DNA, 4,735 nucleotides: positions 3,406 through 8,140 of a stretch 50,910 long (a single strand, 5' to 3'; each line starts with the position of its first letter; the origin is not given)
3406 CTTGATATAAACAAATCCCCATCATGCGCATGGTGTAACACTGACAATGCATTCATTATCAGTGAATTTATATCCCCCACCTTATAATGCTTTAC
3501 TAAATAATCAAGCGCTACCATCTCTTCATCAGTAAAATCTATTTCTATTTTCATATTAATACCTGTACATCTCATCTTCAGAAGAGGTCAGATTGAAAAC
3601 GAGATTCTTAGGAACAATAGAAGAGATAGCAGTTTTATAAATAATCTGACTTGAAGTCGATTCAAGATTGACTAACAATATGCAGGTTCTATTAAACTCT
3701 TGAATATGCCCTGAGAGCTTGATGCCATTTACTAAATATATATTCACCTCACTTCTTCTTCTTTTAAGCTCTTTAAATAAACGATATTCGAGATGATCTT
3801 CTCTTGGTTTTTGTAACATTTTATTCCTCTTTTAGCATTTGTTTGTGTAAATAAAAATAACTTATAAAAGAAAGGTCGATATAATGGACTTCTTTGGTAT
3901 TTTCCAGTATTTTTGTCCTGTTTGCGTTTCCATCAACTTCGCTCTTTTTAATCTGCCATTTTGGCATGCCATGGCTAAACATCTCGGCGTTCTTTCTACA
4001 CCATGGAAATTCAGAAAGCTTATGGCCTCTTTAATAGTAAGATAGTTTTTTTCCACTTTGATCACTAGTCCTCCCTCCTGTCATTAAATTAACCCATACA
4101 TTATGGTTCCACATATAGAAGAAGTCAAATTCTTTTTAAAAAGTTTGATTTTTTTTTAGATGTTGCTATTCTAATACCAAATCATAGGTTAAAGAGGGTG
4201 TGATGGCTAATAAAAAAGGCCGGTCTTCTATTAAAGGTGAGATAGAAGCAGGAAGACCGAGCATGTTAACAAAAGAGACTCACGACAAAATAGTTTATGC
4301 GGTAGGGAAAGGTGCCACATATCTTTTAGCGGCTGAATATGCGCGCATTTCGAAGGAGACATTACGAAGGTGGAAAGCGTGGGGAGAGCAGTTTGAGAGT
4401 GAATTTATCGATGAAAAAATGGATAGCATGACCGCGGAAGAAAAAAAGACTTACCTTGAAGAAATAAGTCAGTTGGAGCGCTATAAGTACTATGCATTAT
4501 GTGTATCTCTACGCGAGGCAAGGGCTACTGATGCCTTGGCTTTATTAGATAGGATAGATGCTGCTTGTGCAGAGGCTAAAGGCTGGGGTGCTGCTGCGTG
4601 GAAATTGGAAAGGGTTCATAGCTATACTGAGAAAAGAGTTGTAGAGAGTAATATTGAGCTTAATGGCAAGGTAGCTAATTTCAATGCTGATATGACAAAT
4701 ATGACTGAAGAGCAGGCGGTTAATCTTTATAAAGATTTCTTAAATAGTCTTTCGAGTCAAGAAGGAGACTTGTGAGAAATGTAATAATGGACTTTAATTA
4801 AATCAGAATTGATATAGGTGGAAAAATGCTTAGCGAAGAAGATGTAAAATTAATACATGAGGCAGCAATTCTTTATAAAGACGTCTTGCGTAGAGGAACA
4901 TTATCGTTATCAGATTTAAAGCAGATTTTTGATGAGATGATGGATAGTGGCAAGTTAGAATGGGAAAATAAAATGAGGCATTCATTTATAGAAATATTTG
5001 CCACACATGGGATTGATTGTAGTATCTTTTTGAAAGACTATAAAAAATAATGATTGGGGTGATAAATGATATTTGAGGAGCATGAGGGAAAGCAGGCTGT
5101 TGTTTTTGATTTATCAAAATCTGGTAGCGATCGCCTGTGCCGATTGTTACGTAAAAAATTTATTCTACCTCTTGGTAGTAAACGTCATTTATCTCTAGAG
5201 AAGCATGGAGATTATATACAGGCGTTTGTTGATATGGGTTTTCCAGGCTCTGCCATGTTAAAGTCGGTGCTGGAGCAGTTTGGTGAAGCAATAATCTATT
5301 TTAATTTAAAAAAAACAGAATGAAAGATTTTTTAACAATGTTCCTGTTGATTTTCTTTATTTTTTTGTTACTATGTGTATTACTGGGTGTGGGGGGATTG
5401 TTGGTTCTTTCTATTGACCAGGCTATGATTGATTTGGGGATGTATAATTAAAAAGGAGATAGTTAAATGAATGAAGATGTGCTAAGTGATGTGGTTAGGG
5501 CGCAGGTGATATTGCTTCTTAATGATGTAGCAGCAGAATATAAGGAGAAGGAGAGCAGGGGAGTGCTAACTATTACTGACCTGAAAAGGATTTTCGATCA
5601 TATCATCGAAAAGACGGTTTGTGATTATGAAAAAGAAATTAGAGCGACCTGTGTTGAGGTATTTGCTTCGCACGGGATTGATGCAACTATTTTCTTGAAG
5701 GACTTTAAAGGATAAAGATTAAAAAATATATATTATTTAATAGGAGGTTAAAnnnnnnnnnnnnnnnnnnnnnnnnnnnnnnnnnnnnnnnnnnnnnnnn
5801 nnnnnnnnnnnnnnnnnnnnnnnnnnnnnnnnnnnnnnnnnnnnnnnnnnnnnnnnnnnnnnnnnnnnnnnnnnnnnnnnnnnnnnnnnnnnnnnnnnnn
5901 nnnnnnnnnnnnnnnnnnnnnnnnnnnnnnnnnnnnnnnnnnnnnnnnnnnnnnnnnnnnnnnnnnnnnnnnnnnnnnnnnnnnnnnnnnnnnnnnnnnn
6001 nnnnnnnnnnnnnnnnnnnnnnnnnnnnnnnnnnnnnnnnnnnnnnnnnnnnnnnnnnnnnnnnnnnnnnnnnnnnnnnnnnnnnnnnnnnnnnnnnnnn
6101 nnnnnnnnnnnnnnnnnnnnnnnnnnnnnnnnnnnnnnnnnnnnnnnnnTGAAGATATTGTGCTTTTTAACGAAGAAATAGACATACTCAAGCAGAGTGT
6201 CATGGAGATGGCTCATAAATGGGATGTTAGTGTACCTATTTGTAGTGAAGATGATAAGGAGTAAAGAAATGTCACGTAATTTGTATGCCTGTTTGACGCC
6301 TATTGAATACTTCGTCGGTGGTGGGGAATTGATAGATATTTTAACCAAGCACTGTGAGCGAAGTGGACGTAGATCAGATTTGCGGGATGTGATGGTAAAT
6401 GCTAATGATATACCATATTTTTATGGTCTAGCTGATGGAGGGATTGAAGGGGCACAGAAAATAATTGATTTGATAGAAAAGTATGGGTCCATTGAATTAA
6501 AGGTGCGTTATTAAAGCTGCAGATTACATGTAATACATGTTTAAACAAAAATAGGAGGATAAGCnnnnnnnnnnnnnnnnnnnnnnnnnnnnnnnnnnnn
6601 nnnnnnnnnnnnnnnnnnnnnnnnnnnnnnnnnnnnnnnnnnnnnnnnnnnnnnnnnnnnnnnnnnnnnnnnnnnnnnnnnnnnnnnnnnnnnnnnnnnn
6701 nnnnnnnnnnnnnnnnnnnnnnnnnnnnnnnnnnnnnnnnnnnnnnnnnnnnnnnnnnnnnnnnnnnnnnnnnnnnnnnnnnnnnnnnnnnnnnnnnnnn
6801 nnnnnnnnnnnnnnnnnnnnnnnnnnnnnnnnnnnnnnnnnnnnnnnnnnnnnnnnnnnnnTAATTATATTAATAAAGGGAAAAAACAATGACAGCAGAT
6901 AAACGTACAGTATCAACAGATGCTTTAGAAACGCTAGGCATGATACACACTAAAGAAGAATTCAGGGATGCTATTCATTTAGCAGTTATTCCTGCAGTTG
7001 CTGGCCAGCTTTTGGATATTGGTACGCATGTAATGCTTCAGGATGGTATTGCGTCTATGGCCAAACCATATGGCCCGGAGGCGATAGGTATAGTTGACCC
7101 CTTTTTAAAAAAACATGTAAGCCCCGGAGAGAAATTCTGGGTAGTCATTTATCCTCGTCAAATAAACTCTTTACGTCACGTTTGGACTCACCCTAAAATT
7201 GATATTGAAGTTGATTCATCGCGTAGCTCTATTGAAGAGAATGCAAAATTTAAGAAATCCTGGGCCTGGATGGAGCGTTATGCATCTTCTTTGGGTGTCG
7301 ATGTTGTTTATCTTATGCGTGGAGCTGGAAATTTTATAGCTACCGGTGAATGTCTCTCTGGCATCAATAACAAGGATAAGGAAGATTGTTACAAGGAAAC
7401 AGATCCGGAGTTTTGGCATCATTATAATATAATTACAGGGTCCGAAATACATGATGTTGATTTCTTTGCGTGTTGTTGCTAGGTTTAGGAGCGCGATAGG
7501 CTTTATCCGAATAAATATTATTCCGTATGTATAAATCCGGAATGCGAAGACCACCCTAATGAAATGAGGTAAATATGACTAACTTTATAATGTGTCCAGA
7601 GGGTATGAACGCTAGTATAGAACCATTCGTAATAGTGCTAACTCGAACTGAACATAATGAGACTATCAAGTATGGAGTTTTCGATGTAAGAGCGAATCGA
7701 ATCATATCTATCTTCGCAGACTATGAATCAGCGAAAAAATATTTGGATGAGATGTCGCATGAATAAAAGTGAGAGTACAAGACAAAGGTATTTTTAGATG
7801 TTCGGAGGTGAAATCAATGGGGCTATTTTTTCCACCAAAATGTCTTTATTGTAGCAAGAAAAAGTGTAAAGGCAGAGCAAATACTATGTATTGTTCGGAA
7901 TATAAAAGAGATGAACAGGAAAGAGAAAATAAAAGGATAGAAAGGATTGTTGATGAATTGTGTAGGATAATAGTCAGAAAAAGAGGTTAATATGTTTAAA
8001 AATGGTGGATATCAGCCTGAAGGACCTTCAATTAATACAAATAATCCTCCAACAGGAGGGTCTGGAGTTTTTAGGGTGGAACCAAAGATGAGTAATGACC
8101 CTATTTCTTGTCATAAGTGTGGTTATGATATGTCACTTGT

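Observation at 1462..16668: One phage carries homologues or mimics of five host global-regulator classes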

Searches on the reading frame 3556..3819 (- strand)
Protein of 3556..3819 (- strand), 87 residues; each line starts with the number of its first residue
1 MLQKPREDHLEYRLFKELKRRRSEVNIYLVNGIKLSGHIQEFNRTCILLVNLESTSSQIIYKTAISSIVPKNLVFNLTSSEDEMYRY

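Call 3: search_protein_families(library=pfam, proteins=[window:3556-3819:-], max_evalue=1)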
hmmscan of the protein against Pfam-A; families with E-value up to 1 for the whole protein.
window:3556-3819:- (87 aa): 2 families
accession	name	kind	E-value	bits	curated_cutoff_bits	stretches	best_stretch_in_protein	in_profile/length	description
PF17209.9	Hfq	-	2.7e-15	56.2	27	1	16-73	7-62/64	Hfq protein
PF21979.2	Hfq_1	-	0.0024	18.4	27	1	13-68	5-59/61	Hfq related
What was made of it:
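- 3556..3819 (-): Hfq homologue, 87 aa, with a remodelled proximal face. Pfam Hfq 56.2 bits (call 3) and 46% identity to E. coli Hfq.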

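Call 4: search_protein_families(library=phrogs, proteins=[window:3556-3819:-], max_evalue=0.01)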
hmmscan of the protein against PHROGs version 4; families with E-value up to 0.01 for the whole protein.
window:3556-3819:- (87 aa): 0 families

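Call 17: search_dna_similar(query=window:3556-3819:-, collection=phages, mode=protein, max_rows=30, max_evalue=0.001)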
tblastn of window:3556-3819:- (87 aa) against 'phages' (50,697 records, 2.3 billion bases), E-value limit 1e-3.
Records with a match: 4; places in all: 4; records where one place covers at least 80% of the query: 0.
Best place of each record, by identity: <60% 4.
By first word of the organism name: Salmonella 2; Acinetobacter 2.
By host as written in the record: Homo sapiens 2; - 2.
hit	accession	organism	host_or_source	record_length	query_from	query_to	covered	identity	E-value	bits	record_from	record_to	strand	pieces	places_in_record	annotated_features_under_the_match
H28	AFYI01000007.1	Salmonella enterica subsp. enterica serovar Infantis str. ...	Homo sapiens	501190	10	70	70%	50.8%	1e-9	58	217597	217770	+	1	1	RNA chaperone Hfq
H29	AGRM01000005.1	Salmonella enterica subsp. houtenae str. ATCC BAA-1581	Homo sapiens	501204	10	70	70%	50.8%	1e-9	58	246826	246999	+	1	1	RNA chaperone Hfq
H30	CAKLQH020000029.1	Acinetobacter phage MD-2021a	not known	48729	2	70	79%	43.5%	9e-10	59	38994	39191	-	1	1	hfq: host factor-I protein (HF-I)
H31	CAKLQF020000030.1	Acinetobacter phage MD-2021a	not known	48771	2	70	79%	43.5%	9e-10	59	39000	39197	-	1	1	hfq: host factor-I protein (HF-I)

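Call 38: find_homologous_proteins(query=window:3556-3819:-, max_evalue=0.00001)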
Query window:3556-3819:- (87 aa): 1 proteins with E <= 0.00001 among 3 candidates.
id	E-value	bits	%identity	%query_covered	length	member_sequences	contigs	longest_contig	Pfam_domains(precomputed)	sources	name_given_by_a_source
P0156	6.5e-49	180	100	100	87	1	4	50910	PF17209.10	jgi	jgi:host factor-I protein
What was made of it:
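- Tried and rejected: The search returned only the protein itself and was uninformative (call 38).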

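Call 44: find_related_loci(query=A2, collection=viral_contigs, flank=10000)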
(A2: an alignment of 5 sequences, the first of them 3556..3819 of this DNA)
Query A2 (87 aa) in viral_contigs; peptide patterns used: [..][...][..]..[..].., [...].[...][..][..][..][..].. (x = any residue, [..] = any of these).
79 stretches matched a pattern; 17 encode a relative of the query (tblastn E <= 1e-3); 17 distinct loci.
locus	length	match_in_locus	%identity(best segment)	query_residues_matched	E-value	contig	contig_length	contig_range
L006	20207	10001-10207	40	10-81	6e-13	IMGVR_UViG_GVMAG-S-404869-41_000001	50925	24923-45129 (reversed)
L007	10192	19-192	46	10-70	7e-13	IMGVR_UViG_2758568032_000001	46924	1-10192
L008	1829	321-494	46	10-70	7e-13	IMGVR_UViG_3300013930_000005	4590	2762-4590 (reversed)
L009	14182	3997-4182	36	7-70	2e-9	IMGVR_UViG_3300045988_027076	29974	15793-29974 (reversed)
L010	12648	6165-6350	36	7-70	2e-9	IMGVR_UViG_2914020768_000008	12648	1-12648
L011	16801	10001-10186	36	7-70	3e-9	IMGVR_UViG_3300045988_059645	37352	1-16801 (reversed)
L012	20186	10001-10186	36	7-70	3e-9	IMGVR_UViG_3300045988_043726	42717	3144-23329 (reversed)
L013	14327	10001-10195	31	6-72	4e-9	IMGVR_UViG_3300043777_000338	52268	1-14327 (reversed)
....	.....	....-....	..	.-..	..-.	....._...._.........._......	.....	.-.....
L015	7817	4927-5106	38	8-68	1e-7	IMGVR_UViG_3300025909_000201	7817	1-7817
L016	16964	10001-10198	39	10-72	4e-7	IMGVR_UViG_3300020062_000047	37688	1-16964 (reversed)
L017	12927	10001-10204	31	8-76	5e-7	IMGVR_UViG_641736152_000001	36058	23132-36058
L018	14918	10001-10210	27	2-75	1e-6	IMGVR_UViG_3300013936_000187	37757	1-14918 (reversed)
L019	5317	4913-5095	34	8-68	2e-6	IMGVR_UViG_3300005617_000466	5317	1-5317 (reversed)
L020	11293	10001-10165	30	14-70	4e-6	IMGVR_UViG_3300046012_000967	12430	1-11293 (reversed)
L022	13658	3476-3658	31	8-68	6e-5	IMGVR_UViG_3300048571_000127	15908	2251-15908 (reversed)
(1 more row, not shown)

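Call 58: find_related_loci(query=A3, collection=metagenome_contigs, flank=10000)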
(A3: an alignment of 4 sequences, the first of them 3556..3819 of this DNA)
Query A3 (87 aa) in metagenome_contigs; peptide patterns used: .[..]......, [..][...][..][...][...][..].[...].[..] (x = any residue, [..] = any of these).
133 stretches matched a pattern; 6 encode a relative of the query (tblastn E <= 1e-3); 6 distinct loci.
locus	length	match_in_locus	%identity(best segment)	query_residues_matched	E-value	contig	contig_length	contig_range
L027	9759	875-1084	39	6-70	7e-10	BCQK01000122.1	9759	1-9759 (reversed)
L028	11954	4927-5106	38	8-68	4e-8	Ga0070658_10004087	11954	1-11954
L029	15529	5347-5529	33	8-68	4e-7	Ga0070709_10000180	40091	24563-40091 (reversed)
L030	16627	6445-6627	34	8-68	6e-7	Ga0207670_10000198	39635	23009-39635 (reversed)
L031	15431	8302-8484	34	8-68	6e-7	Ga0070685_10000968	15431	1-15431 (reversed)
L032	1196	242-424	31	8-68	1e-6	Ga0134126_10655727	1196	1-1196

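Call 75: search_dna_similar(query=window:3556-3819:-, collection=plasmids, mode=protein, max_rows=25, max_evalue=0.001)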
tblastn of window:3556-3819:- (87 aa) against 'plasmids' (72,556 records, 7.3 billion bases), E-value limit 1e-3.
Records with a match: 62; places in all: 64; records where one place covers at least 80% of the query: 4.
Best place of each record, by identity: <60% 62.
By first word of the organism name: Mycetohabitans 9; Escherichia 8; Microvirga 5; Caballeronia 5; Paracoccus 5; Sinorhizobium 4; Acinetobacter 3; Bacillus 3; Proteus 2; Klebsiella 2; and 13 more.
By predicted mobility (MOB-suite, as given by PLSDB): non-mobilizable 42; mobilizable 11; conjugative 9.
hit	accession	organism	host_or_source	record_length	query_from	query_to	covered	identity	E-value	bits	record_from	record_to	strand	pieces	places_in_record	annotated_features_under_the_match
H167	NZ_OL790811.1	Proteus mirabilis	-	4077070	10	74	75%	49.2%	3e-9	59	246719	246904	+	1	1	none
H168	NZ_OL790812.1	Proteus mirabilis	-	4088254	10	74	75%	49.2%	3e-9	59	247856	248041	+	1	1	none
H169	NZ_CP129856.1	Klebsiella pneumoniae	Homo sapiens,whole organism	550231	10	74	75%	49.2%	4e-9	58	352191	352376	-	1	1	hfq: RNA chaperone Hfq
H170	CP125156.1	Klebsiella pneumoniae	-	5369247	10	74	75%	49.2%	4e-9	58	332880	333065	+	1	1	hfq: RNA chaperone Hfq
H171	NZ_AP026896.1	Aeromonas caviae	Microbe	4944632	6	74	79%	46.4%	3e-9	59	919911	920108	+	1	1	none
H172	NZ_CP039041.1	Piscirickettsia salmonis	Salmo salar,cell culture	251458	2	70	79%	44.9%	2e-8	56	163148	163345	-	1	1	hfq: RNA chaperone Hfq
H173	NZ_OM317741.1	Salmonella sp.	-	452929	10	70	70%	50.8%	4e-9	58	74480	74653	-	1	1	hfq: RNA chaperone Hfq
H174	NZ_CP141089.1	Escherichia coli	Homo sapiens,Infected Human Urine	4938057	10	70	70%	50.8%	4e-9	58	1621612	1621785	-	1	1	none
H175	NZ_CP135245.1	Escherichia coli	Food,other,Pig ear pet treat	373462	10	70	70%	50.8%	4e-9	58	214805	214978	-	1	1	hfq: RNA chaperone Hfq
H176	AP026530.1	Escherichia coli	whole organism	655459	10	70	70%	50.8%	4e-9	58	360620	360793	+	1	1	hfq: RNA-binding protein Hfq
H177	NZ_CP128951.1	Escherichia coli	-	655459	10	70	70%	50.8%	4e-9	58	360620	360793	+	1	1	hfq: RNA chaperone Hfq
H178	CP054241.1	Escherichia coli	Homo sapiens,bone infection of foot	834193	10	70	70%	50.8%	4e-9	58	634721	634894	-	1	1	hfq: RNA chaperone Hfq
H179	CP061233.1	Escherichia coli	Sheep,cell culture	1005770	10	70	70%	50.8%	4e-9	58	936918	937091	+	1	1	hfq: RNA chaperone Hfq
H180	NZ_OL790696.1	Escherichia coli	-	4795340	10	70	70%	50.8%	4e-9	58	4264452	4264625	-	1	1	none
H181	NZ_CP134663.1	Escherichia coli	Larus michahellis,bacteria,cloaca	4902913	10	70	70%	50.8%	4e-9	58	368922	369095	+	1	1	none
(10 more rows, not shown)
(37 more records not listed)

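Call 91: search_protein_families(library=phrogs, proteins=[window:3556-3819:-], max_evalue=0.1)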
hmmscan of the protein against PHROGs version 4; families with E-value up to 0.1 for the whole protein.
window:3556-3819:- (87 aa): 0 families

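Call 99: find_encoding_contigs(protein=P0156, flank=10000, max_places=6)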
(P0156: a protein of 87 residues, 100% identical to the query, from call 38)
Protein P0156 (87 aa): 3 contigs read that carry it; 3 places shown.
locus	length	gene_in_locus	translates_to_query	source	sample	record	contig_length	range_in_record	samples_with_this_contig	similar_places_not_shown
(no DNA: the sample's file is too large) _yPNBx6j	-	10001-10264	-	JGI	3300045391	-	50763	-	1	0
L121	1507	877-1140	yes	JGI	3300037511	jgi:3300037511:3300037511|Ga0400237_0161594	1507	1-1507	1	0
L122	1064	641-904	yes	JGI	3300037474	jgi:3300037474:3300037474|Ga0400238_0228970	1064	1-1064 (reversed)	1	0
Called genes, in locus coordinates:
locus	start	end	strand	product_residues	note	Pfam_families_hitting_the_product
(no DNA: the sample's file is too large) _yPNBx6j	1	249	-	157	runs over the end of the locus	PF26890:Phage_HP1_YO09 (weak)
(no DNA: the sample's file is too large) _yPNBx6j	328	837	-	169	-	PF24729:Acb2_Tad1_hairpin, PF04448:DUF551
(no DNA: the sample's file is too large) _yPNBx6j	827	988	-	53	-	-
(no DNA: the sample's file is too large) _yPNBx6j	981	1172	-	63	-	-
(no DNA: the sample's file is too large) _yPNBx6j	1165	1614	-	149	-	-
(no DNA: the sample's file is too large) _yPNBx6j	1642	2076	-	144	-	PF12844:HTH_19 (faint), PF01381:HTH_3 (weak)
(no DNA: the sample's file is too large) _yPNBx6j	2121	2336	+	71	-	-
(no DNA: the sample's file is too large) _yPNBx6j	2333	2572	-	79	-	-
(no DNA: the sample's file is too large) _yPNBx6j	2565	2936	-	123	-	-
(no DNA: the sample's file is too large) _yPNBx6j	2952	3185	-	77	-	-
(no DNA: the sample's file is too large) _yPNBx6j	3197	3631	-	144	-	PF26890:Phage_HP1_YO09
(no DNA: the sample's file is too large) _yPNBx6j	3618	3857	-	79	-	PF26890:Phage_HP1_YO09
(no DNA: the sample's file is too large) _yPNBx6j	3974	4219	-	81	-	-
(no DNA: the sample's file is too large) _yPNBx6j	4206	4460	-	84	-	-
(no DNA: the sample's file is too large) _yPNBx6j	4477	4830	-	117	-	-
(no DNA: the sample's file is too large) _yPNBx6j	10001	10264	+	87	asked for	PF17209:Hfq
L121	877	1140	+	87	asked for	PF17209:Hfq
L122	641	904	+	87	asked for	PF17209:Hfq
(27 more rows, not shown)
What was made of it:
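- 3556..3819 (-): The same locus occurs in three JGI samples (call 99).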

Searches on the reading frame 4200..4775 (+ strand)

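Call 3: search_protein_families(library=pfam, proteins=[window:4200-4775:+], max_evalue=1)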
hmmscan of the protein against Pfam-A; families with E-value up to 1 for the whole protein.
window:4200-4775:+ (191 aa): 2 families
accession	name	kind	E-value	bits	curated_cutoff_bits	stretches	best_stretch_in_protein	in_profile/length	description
PF24930.1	DUF7750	-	0.05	13.9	27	1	18-45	17-44/65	Domain of unknown function (DUF7750)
PF05838.17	Glyco_hydro_108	-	0.2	12.7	21.2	0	155-179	42-58/85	Glycosyl hydrolase 108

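Call 4: search_protein_families(library=phrogs, proteins=[window:4200-4775:+], max_evalue=0.01)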
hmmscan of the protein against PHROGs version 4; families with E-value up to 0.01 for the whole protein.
window:4200-4775:+ (191 aa): 1 family
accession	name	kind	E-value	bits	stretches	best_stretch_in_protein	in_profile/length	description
phrog_4102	-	head and packaging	2.5e-16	61.3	1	17-178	9-155/166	terminase small subunit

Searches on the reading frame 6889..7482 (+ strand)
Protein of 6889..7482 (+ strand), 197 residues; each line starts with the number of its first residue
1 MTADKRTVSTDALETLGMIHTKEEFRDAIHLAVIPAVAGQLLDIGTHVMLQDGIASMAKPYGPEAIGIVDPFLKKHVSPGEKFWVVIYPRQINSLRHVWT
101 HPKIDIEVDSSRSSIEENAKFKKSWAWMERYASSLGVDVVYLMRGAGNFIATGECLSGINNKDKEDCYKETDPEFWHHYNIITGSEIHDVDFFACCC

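Call 3: search_protein_families(library=pfam, proteins=[window:6889-7482:+], max_evalue=1)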
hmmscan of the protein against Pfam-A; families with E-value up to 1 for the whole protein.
window:6889-7482:+ (197 aa): 0 families

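Call 4: search_protein_families(library=phrogs, proteins=[window:6889-7482:+], max_evalue=0.01)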
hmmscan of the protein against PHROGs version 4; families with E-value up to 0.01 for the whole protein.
window:6889-7482:+ (197 aa): 3 families
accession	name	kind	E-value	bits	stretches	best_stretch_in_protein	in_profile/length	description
phrog_11912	-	unknown function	1.2e-54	186.5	2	2-116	3-119/226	-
phrog_17232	-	unknown function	2.6e-35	122.2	1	3-103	5-110/115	-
phrog_17762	-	unknown function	0.0019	19.8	1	170-197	85-115/115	-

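Call 13: find_related_loci(query=window:6889-7482:+, collection=viral_contigs, flank=10000)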
Query window:6889-7482:+ (197 aa) in viral_contigs; peptide patterns used: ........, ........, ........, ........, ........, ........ (x = any residue, [..] = any of these).
No stretch of DNA in the collection matches any of the patterns.

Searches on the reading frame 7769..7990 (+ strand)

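Call 89: search_protein_families(library=pfam, proteins=[window:7769-7990:+], max_evalue=0.1)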
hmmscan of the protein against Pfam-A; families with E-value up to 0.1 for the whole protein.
window:7769-7990:+ (73 aa): 1 family
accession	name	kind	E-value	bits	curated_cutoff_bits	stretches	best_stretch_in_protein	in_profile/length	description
PF18912.6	DZR_2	-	0.08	13.2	27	0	19-42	4-24/56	Double zinc ribbon domain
